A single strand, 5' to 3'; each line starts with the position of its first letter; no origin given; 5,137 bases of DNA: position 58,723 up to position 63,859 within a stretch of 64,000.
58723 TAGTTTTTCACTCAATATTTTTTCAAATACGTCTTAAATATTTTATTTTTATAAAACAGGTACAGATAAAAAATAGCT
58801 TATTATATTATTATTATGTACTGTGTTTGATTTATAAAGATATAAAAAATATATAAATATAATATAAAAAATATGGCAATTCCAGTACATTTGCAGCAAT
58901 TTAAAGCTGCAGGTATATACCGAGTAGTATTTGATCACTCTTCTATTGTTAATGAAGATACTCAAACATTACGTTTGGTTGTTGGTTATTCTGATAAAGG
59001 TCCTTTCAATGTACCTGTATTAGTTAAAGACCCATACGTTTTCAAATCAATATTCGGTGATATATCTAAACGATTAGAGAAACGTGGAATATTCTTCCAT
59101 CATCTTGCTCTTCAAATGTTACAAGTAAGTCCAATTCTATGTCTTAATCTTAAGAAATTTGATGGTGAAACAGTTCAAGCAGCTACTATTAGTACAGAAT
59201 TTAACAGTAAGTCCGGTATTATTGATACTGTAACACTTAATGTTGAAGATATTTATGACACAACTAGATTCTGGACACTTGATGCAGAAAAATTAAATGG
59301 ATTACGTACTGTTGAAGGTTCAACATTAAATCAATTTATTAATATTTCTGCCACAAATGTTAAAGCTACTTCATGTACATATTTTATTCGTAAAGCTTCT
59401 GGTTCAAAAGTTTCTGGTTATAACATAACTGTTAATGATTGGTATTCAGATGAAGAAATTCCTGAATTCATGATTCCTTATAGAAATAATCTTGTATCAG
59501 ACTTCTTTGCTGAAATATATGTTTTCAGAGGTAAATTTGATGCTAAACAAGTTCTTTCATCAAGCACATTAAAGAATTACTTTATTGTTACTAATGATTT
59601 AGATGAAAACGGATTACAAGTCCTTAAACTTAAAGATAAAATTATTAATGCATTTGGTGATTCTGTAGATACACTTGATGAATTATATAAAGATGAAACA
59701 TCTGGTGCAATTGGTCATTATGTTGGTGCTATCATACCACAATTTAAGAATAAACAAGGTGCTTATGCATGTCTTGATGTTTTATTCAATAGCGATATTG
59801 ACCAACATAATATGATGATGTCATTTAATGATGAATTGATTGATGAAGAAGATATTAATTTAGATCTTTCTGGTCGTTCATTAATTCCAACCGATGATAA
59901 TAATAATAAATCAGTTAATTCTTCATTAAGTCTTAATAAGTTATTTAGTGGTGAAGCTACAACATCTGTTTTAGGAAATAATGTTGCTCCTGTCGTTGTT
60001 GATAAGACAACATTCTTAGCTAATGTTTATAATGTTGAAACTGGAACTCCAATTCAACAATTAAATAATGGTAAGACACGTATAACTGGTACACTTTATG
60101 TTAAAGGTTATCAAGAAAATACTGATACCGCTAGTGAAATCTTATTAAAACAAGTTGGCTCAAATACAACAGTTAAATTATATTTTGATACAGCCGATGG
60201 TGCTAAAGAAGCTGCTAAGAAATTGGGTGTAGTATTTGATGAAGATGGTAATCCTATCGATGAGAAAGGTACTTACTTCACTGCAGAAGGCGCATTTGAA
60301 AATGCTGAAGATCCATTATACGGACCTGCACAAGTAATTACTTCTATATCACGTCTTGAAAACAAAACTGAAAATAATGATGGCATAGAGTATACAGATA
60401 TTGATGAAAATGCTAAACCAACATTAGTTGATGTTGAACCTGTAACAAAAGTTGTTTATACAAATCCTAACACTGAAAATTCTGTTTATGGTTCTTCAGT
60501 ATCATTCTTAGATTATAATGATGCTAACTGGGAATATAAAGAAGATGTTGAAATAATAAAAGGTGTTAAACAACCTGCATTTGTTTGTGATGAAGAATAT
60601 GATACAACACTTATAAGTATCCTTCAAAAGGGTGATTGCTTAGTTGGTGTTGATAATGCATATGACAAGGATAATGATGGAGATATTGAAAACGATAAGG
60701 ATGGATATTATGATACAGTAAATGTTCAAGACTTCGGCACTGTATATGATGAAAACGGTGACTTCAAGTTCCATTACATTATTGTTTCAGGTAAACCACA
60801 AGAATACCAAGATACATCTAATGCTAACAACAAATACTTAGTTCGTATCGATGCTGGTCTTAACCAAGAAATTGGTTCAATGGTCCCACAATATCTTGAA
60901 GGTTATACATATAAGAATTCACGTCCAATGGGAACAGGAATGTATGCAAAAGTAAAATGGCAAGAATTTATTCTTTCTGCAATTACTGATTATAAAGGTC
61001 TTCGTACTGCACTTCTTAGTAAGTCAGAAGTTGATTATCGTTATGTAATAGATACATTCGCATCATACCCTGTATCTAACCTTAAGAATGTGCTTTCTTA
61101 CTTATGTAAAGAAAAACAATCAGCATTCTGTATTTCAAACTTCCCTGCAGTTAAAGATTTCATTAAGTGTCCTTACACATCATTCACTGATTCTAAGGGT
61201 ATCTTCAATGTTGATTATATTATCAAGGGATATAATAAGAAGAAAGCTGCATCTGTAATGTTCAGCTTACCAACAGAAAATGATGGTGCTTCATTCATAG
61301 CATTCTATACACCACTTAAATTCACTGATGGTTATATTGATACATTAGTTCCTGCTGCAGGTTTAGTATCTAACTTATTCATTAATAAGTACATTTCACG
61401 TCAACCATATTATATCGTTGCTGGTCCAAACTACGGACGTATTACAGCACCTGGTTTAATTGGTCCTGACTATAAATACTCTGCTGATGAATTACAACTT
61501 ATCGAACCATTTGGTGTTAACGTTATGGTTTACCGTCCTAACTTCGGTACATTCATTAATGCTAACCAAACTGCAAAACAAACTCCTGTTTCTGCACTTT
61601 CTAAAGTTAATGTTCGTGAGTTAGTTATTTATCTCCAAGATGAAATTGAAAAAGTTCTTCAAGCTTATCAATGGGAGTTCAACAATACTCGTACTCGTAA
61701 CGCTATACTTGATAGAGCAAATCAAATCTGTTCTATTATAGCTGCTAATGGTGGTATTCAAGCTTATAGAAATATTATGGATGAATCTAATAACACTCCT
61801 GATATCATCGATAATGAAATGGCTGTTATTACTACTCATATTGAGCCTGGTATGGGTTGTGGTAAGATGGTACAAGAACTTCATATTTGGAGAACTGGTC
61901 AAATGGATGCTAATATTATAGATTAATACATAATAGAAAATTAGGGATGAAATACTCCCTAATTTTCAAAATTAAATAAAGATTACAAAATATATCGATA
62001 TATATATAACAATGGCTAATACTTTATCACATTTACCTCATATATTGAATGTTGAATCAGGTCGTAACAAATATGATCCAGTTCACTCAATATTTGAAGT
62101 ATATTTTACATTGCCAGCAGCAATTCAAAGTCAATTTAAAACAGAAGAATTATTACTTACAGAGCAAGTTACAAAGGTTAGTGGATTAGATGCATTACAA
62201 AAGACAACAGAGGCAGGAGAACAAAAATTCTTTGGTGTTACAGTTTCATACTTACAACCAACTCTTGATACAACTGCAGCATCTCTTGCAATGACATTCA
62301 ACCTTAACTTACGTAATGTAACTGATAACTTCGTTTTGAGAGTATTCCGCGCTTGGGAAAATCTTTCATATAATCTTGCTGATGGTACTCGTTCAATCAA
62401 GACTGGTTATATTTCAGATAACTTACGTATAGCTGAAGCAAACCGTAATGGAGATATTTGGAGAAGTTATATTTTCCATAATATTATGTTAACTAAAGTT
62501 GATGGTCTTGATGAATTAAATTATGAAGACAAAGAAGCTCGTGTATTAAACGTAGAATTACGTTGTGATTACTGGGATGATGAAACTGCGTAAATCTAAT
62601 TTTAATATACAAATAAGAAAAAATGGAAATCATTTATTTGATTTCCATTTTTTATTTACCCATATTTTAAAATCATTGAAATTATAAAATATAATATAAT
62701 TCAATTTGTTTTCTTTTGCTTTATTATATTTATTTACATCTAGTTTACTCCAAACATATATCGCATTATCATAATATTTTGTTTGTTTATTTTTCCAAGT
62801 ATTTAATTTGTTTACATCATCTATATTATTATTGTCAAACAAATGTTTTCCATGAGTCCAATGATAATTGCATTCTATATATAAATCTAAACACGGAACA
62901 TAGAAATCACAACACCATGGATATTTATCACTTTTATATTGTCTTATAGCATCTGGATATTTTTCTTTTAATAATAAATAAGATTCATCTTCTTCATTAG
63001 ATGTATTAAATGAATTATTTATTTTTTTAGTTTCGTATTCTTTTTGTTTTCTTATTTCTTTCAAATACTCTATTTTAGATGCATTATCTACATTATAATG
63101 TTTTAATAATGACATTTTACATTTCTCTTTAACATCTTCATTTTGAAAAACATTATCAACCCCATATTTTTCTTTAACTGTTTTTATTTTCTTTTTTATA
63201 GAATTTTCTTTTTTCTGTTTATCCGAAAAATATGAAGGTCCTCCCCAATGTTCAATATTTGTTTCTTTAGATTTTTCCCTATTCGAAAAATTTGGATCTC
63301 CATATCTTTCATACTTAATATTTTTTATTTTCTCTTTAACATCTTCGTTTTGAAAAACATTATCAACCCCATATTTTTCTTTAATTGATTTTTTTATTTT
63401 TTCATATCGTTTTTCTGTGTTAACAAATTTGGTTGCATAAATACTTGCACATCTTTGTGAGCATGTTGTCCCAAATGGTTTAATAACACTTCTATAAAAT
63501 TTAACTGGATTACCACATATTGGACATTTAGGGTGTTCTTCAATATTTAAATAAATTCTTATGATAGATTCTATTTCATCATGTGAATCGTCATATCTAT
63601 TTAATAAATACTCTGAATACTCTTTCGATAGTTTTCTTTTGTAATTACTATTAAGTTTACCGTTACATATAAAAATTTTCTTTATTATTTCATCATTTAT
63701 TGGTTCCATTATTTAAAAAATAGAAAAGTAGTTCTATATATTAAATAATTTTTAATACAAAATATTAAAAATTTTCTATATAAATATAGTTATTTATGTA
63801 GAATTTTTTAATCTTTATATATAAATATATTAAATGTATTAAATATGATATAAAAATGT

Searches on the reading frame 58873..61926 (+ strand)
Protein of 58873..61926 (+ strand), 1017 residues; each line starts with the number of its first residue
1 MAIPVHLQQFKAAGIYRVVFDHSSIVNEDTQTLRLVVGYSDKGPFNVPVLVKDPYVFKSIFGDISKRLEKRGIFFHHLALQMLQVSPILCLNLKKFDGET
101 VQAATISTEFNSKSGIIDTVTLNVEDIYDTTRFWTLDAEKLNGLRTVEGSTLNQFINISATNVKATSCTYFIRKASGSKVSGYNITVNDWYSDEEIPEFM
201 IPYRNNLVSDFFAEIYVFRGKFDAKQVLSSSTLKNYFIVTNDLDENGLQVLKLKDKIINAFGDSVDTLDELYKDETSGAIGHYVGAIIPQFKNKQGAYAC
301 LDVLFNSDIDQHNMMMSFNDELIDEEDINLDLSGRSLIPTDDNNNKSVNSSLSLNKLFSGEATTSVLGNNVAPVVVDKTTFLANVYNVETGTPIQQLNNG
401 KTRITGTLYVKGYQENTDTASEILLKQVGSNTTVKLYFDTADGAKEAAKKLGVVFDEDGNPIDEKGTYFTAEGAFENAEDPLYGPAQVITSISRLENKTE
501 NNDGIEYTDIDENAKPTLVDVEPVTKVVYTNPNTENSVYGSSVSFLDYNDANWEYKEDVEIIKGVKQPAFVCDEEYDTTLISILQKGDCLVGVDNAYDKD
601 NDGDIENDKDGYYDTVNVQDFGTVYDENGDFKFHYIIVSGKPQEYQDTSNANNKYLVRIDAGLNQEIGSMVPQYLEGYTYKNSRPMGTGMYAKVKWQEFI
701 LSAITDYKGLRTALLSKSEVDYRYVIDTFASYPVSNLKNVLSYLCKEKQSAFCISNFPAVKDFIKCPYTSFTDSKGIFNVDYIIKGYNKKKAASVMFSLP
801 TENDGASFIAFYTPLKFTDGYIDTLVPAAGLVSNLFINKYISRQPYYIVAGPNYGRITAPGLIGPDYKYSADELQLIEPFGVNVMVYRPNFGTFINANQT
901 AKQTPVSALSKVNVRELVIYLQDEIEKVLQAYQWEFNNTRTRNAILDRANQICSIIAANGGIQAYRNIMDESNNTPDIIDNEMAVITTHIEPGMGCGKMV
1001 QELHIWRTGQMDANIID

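Call 40: search_protein_families(library=phrogs, proteins=[window:58873-61926:+], max_evalue=0.00001)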
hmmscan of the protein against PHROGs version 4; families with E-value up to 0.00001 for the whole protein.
window:58873-61926:+ (1017 aa): 3 families
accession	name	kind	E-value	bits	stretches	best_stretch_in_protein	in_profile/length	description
phrog_34521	-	tail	2.1e-88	298.3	2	709-1008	652-953/962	tail sheath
phrog_10581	-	tail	8.6e-16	58.4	1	882-992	787-896/915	tail sheath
phrog_23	-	tail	6.6e-15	55.8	1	792-992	246-449/496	tail sheath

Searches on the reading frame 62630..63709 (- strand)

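Call 91: search_protein_families(library=pfam, proteins=[window:62630-63709:-], max_evalue=0.001)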
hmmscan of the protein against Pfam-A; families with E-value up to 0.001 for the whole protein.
window:62630-63709:- (359 aa): 2 families
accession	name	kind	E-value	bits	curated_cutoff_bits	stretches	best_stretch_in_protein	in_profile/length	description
PF24308.1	DUF7487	-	2.5e-10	41.1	27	1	103-233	1-149/220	Family of unknown function (DUF7487)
PF03884.20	YacG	-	0.00017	21.7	25.5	1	61-99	2-38/52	DNA gyrase inhibitor YacG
